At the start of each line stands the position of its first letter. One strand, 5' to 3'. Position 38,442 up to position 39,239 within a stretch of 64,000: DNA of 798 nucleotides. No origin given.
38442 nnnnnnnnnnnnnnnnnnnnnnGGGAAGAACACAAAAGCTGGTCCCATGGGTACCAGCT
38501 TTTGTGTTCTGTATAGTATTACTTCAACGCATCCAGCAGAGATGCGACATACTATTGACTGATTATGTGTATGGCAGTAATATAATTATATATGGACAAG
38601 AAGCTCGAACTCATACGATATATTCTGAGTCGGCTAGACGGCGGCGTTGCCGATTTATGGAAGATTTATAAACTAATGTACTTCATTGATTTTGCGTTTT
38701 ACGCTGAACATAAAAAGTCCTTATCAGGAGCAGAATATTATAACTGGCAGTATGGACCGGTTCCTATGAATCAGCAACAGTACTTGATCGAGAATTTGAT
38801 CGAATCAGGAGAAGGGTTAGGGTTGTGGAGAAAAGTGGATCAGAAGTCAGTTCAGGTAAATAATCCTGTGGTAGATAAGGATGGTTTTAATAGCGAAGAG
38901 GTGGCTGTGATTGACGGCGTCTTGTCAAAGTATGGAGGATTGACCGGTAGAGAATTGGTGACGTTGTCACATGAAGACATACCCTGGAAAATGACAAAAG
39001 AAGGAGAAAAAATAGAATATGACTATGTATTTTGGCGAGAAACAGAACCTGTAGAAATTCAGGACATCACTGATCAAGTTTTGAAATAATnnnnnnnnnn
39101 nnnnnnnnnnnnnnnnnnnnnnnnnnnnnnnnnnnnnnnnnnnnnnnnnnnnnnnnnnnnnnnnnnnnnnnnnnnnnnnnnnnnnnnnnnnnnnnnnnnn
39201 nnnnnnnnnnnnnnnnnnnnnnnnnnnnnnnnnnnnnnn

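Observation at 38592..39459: Panacea-domain (DUF4065) antitoxin-like gene translationally coupled to an unannotatable 122-aa protein: candidate new toxin-antitoxin pair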

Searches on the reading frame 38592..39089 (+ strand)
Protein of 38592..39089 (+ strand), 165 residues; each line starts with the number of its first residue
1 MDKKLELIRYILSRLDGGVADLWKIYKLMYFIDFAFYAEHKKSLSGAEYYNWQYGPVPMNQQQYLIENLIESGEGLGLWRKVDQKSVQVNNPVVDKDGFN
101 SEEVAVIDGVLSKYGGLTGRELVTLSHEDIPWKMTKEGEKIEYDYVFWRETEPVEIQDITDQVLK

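Call 3: search_protein_families(library=pfam, proteins=[window:38592-39089:+], max_evalue=1)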
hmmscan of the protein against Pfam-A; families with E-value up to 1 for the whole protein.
window:38592-39089:+ (165 aa): 1 family
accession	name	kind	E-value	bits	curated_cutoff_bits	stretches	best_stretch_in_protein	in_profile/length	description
PF13274.11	SocA_Panacea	-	3.8e-20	73.3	25.7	1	26-133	2-113/113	Antitoxin SocA-like, Panacea domain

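Call 4: search_protein_families(library=padloc, proteins=[window:38592-39089:+], max_evalue=1)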
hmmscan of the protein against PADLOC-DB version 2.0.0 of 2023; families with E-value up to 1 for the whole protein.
window:38592-39089:+ (165 aa): 0 families

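Call 5: search_protein_families(library=ncbifam, proteins=[window:38592-39089:+], max_evalue=1)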
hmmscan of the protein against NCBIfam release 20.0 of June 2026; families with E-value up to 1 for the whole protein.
window:38592-39089:+ (165 aa): 1 family
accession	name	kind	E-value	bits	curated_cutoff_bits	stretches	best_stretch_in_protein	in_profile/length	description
NF047745.1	SocA_antitoxin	equivalog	2.5e-09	37.1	190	1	24-140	25-137/176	type VI toxin-antitoxin system SocA family antitoxin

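Call 6: search_protein_families(library=phrogs, proteins=[window:38592-39089:+], max_evalue=1)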
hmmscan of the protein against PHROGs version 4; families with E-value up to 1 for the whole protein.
window:38592-39089:+ (165 aa): 4 families
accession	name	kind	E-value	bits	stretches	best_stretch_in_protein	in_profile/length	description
phrog_1281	-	unknown function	3.8e-20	73.4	1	1-149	7-136/195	-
phrog_10390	-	unknown function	2.8e-11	44.5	1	8-138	155-277/299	-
phrog_35281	-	unknown function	0.28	10.9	1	72-157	358-443/474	-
phrog_5424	-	other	0.29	10.7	1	73-107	216-250/527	ATPase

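Call 52: find_related_loci(query=window:38592-39089:+, collection=metagenome_contigs, flank=2500)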
Query window:38592-39089:+ (165 aa) in metagenome_contigs; peptide patterns used: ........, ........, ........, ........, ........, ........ (x = any residue, [..] = any of these).
43 stretches matched a pattern; 1 encode a relative of the query (tblastn E <= 1e-3); 1 distinct loci.
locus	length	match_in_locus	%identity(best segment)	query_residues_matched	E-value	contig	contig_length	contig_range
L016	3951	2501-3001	52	3-165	5e-53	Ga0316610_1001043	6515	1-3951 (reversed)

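Call 55: find_homologous_proteins(query=window:38592-39089:+, max_evalue=1e-10)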
Query window:38592-39089:+ (165 aa): 15 proteins with E <= 1e-10 among 56 candidates.
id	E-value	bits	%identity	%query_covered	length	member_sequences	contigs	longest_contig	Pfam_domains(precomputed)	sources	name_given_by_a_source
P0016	3.6e-106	370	100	100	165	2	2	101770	PF13274.12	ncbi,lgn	-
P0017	8.1e-74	265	70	99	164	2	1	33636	PF13274.12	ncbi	-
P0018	2.2e-65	237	63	99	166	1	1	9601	PF13274.12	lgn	-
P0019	1.0e-61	225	62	99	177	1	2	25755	PF13274.12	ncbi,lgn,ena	-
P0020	3.4e-59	217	57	99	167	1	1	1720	PF13274.12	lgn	-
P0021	2.5e-58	214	55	99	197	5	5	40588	PF13274.12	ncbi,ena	-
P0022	3.4e-58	214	58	99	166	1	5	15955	PF13274.12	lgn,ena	-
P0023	3.2e-53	198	55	99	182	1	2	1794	PF13274.12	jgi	jgi:uncharacterized phage-associated protein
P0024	3.7e-51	191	57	100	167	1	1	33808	PF13274.12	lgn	-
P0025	6.1e-51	190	55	98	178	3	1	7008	PF13274.12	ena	-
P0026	4.3e-48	181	54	98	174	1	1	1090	PF13274.12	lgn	-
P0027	4.9e-47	178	55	99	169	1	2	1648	PF13274.12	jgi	jgi:uncharacterized phage-associated protein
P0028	4.5e-46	175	52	99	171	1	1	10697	PF13274.12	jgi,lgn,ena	-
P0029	2.5e-41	159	51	90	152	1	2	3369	PF13274.12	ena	-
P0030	1.0e-37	147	48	99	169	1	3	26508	PF13274.12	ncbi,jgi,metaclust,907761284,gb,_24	metaclust:\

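Call 56: list_cluster_members(proteins=[P0016, P0001, P0004, P0021])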
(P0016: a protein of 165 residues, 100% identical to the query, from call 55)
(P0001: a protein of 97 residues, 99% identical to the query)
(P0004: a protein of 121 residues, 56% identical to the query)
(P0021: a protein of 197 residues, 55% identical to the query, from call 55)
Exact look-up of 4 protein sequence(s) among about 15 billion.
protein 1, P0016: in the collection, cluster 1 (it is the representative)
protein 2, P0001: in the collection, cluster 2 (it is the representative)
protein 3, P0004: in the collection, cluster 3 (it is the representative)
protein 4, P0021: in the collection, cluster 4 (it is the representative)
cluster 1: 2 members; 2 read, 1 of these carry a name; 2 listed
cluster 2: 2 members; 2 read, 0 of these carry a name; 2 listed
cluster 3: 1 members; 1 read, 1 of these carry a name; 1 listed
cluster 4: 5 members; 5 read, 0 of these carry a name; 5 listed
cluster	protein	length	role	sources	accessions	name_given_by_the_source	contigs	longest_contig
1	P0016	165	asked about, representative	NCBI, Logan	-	-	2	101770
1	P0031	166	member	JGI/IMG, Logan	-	uncharacterized phage-associated protein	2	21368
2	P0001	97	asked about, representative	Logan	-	-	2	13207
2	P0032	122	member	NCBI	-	-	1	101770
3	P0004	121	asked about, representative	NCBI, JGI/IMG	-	hypothetical protein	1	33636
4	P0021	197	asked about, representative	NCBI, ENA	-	-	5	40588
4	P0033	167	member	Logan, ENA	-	-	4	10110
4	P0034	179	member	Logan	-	-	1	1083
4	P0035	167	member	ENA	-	-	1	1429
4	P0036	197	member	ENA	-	-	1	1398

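Call 81: search_protein_families(library=pfam, proteins=[L016:3358-3951:-, L016:1681-1944:-, L016:1937-2215:-], max_evalue=0.01)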
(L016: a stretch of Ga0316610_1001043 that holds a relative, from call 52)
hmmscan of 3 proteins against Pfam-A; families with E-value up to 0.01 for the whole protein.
L016:3358-3951:- (197 aa): 1 family
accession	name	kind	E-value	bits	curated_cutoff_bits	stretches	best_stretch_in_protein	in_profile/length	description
PF12950.13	TaqI_C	-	3.3e-05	24.6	26.5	1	28-83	35-94/118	TaqI-like C-terminal specificity domain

L016:1681-1944:- (87 aa): 2 families
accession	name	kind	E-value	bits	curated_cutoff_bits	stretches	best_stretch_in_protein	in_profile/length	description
PF06769.20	YoeB_toxin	-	7.6e-05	23.1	27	1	9-75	11-77/80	YoeB-like toxin of bacterial type II toxin-antitoxin system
PF15738.11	YafQ_toxin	-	0.00063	20.4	30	1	3-80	2-84/88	Bacterial toxin of type II toxin-antitoxin system, YafQ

L016:1937-2215:- (92 aa): 0 families

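Call 82: search_solved_structures(query=window:38592-39089:+, max_evalue=1, show_alignments=1)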
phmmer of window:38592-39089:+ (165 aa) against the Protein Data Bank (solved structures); distinct sequences matched with E-value up to 1: 3.
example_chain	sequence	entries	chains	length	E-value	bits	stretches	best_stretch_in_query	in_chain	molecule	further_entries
2w1q_A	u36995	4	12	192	0.2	14.5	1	4-38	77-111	HYALURONOGLUCOSAMINIDASE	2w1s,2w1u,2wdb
7rga_A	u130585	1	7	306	0.49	13.3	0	4-37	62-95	nano CLostridial Antibody Mimetic Protein 3 VHH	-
7rg7_A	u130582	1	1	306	0.52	13.2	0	4-37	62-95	nano CLostridial Antibody Mimetic Protein 8 VHH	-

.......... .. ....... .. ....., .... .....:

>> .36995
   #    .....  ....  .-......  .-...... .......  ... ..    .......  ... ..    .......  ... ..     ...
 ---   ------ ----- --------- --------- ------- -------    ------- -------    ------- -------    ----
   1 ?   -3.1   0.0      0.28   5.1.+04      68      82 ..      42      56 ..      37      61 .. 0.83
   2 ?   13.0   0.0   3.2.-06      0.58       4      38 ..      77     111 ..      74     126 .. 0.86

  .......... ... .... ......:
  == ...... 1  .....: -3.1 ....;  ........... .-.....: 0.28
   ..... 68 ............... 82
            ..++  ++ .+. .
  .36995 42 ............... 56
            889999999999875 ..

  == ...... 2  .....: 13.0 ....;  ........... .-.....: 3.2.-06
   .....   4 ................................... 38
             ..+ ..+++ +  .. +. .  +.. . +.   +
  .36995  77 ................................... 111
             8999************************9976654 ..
